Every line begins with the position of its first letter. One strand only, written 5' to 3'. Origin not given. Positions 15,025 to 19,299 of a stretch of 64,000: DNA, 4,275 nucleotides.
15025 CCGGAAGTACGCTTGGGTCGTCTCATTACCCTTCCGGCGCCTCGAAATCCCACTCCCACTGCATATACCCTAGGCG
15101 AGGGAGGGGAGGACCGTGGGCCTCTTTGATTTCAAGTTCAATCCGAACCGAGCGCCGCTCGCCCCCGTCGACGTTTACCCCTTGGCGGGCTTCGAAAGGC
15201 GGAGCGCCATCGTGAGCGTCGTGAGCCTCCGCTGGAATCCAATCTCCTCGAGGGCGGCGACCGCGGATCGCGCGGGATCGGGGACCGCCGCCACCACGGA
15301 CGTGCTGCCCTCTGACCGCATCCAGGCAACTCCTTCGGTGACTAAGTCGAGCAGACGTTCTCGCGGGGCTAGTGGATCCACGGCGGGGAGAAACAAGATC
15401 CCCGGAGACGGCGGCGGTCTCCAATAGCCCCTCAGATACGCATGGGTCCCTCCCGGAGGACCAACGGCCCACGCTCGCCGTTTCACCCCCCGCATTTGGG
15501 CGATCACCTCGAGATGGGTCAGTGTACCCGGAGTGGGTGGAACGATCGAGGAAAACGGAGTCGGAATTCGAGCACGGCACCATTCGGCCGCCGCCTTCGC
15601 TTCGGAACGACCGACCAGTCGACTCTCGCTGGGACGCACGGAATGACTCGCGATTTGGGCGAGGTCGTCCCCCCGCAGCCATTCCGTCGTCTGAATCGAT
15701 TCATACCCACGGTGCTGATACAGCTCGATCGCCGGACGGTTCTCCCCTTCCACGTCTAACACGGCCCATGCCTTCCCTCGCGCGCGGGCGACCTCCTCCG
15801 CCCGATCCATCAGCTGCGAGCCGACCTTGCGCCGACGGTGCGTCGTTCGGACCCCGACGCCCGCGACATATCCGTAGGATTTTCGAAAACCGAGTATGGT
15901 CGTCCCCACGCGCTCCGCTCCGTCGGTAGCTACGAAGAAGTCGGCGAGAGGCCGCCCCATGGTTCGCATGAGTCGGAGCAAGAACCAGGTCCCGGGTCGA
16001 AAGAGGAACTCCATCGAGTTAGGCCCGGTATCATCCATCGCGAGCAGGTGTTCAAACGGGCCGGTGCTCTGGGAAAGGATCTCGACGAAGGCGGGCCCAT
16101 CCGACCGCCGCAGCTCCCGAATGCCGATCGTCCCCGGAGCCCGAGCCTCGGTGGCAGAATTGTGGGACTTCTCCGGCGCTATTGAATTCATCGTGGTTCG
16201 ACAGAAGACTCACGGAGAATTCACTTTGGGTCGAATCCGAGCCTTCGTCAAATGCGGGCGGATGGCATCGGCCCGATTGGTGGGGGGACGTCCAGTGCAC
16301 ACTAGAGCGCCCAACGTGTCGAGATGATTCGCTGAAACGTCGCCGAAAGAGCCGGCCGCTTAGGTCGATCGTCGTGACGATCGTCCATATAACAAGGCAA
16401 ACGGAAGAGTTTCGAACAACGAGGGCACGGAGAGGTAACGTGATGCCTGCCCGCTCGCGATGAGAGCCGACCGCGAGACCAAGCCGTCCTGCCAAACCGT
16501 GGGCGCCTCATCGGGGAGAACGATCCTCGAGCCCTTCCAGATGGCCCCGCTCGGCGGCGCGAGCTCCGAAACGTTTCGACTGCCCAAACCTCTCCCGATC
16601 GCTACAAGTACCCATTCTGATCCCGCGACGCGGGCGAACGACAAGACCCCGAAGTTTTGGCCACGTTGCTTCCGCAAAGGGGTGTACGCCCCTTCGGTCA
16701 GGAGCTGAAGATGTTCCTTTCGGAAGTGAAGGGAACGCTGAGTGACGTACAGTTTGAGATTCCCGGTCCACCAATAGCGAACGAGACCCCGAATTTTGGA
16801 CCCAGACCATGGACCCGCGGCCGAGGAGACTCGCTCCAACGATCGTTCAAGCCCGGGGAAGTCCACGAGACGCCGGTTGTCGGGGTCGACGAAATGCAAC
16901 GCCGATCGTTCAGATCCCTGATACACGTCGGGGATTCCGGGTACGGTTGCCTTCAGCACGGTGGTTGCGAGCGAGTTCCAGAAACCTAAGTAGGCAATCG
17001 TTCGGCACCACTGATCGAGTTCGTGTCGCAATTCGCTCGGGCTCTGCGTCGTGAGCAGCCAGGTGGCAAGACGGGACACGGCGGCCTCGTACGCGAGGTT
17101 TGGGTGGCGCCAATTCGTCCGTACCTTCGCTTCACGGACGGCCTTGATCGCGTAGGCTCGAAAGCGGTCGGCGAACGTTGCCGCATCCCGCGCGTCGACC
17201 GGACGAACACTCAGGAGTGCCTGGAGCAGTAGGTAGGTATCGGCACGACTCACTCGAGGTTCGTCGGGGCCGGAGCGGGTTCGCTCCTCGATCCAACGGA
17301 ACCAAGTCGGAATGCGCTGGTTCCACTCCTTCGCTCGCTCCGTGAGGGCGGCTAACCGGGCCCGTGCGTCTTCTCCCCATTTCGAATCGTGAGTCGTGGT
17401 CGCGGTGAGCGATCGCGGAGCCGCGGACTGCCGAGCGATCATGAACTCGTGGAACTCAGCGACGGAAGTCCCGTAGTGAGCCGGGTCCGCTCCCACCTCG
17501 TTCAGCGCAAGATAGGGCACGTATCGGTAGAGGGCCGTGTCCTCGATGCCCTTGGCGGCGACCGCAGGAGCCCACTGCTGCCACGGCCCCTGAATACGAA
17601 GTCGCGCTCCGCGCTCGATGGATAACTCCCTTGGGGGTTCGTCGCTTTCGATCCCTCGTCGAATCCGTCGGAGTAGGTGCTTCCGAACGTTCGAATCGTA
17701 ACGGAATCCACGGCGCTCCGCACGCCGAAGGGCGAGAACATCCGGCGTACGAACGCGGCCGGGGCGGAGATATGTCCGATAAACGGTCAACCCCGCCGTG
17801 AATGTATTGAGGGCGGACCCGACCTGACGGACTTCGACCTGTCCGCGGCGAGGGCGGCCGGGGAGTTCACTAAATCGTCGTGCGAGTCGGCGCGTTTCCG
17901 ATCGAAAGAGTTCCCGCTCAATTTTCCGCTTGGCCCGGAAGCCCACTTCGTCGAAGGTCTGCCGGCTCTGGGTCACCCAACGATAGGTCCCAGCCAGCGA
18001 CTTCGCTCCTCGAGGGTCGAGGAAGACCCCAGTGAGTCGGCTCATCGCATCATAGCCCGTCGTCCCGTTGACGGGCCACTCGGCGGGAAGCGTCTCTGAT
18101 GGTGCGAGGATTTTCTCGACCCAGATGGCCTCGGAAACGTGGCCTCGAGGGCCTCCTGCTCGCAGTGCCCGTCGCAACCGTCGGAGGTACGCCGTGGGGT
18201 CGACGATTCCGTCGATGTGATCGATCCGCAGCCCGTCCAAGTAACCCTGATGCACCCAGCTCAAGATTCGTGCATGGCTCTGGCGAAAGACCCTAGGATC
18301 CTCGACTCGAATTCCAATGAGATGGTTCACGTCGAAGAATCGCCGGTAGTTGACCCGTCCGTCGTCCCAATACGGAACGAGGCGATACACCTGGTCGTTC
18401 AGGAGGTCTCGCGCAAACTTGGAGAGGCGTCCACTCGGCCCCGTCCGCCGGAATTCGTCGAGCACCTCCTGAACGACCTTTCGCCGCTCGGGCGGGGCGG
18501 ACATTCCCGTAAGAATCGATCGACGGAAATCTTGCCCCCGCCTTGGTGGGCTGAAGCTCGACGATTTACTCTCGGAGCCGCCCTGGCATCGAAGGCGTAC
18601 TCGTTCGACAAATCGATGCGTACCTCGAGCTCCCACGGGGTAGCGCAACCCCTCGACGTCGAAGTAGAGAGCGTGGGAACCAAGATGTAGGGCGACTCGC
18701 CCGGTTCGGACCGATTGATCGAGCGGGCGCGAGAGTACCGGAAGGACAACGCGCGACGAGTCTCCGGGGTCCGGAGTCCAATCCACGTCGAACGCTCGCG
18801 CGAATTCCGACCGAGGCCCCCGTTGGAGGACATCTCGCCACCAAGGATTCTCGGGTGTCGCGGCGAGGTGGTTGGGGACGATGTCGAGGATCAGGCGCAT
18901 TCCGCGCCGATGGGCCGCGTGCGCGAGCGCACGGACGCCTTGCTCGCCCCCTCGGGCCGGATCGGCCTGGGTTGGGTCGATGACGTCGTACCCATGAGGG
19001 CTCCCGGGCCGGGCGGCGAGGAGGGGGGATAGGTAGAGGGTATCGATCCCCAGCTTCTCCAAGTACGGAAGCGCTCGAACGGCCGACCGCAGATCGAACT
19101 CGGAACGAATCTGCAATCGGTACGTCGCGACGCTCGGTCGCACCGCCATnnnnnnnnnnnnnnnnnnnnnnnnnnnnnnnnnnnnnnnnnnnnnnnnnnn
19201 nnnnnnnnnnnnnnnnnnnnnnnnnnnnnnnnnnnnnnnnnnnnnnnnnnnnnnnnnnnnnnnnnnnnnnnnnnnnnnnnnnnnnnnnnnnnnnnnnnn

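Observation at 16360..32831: Complete GlgE alpha-glucan pathway plus TreY/TreZ, MalQ and GH57 condensed into one 16.5-kb translationally coupled operon in an archaeal contig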

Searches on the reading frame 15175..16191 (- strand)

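Call 11: search_protein_families(library=pfam, proteins=[window:15175-16191:-], max_evalue=0.00001)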
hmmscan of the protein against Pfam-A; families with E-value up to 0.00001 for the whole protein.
window:15175-16191:- (338 aa): 5 families
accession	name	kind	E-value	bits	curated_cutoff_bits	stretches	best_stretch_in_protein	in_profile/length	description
PF00583.31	Acetyltransf_1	-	5e-15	56.2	20.7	1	80-163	30-116/116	Acetyltransferase (GNAT) family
PF13508.13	Acetyltransf_7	-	1.1e-11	45.4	27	1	83-164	3-83/84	Acetyltransferase (GNAT) domain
PF08445.16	FR47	-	2.3e-08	34.3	22.1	1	102-172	17-86/86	FR47-like protein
PF13527.13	Acetyltransf_9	-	2e-06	28.3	25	1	97-164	63-125/127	Acetyltransferase (GNAT) domain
PF13673.13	Acetyltransf_10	-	4.9e-06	27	23.6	1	83-167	31-111/128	Acetyltransferase (GNAT) domain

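Call 46: search_protein_families(library=ncbifam, proteins=[window:15175-16191:-], max_evalue=0.00001)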
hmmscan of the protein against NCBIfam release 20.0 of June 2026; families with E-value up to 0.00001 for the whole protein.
window:15175-16191:- (338 aa): 2 families
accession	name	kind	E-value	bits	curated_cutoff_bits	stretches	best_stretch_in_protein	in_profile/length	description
NF002959.0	PRK03624.1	equivalog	2.5e-12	46.7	124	1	76-167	42-133/147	GNAT family acetyltransferase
TIGR01575.1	rimI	equivalog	3.6e-09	36.9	86.4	1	69-168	18-117/132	ribosomal protein S18-alanine N-acetyltransferase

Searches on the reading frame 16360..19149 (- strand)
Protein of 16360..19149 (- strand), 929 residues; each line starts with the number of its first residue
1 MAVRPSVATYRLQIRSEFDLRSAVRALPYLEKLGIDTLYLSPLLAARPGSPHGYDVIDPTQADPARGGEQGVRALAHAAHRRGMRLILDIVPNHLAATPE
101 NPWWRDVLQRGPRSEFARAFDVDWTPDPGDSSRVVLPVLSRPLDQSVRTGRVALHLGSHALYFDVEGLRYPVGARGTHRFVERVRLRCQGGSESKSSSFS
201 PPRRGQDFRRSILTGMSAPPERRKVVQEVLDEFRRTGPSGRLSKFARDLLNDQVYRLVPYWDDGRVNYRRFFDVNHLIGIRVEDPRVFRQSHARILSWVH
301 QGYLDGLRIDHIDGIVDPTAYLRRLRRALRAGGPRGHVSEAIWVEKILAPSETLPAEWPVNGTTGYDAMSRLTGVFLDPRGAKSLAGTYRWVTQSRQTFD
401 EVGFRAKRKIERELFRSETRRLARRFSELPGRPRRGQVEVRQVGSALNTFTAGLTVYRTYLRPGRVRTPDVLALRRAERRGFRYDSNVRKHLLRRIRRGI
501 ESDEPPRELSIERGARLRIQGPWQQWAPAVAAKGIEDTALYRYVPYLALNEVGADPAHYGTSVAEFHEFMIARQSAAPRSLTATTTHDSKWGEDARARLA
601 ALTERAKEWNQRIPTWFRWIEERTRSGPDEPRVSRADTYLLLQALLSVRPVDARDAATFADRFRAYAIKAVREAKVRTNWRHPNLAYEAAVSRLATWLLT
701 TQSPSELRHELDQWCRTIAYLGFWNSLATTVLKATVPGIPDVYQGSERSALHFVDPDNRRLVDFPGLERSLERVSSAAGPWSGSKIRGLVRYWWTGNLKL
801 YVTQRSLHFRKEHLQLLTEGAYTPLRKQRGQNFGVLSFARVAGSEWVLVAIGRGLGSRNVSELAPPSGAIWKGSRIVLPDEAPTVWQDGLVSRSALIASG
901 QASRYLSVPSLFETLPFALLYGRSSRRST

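Call 4: search_protein_families(library=pfam, proteins=[window:16360-19149:-])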
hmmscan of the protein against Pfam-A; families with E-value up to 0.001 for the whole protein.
window:16360-19149:- (929 aa): 1 family
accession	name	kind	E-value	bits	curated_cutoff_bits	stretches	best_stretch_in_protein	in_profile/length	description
PF00128.31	Alpha-amylase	-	8.2e-19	68.6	22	1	19-109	17-104/446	Alpha amylase, catalytic domain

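Call 7: search_protein_families(library=ncbifam, proteins=[window:16360-19149:-])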
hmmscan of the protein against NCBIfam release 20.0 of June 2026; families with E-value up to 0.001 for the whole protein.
window:16360-19149:- (929 aa): 24 families
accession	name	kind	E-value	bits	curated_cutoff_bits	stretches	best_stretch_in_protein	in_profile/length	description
TIGR02401.1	trehalose_TreY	equivalog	1.7e-234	780.8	498.65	1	7-920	2-836/838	malto-oligosyltrehalose synthase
NF011077.0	PRK14507.1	equivalog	2.6e-219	731.2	2148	2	203-922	966-1690/1693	malto-oligosyltrehalose synthase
NF011087.0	PRK14511.1-5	equivalog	3.1e-179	598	1556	3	342-921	407-993/996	malto-oligosyltrehalose synthase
NF011086.0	PRK14511.1-3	equivalog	7.9e-175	583.5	1411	1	5-921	3-921/924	malto-oligosyltrehalose synthase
NF011085.0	PRK14511.1-2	equivalog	3.1e-172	574.8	1312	1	7-920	5-870/873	malto-oligosyltrehalose synthase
NF011088.0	PRK14511.1-6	equivalog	1.7e-146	489.8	1877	3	342-920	430-1006/1009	malto-oligosyltrehalose synthase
NF011084.0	PRK14511.1-1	equivalog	3.6e-110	369.8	1021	3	524-787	398-642/728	malto-oligosyltrehalose synthase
NF041090.1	Cyc-maltodext_AglB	equivalog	1.4e-17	63.7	540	1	19-120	63-158/470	cyclomaltodextrinase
NF008051.0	PRK10785.1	equivalog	9.5e-17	60.4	568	1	19-104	177-258/607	maltodextrin glucosidase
NF041321.1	Alpha-amyl_MalA_Halo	equivalog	5.9e-14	51.4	875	1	24-123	285-380/666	alpha-amylase MalA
NF008183.0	PRK10933.1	subfamily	6.5e-14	51.5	535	1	19-110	31-119/551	alpha,alpha-phosphotrehalase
TIGR02456.1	treS_nterm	equivalog_domain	7.8e-14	51.1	678.35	1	19-107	26-111/539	maltose alpha-D-glucosyltransferase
TIGR02403.1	trehalose_treC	equivalog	7e-13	48.1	799.05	1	18-109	24-112/544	alpha,alpha-phosphotrehalase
TIGR02402.1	trehalose_TreZ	equivalog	1e-11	43.9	538.8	1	19-95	110-186/545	malto-oligosyltrehalose trehalohydrolase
NF051899.1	BetGalacBglAAgro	equivalog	3.3e-11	42.3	900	1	19-106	26-110/537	beta-galactosidase BglA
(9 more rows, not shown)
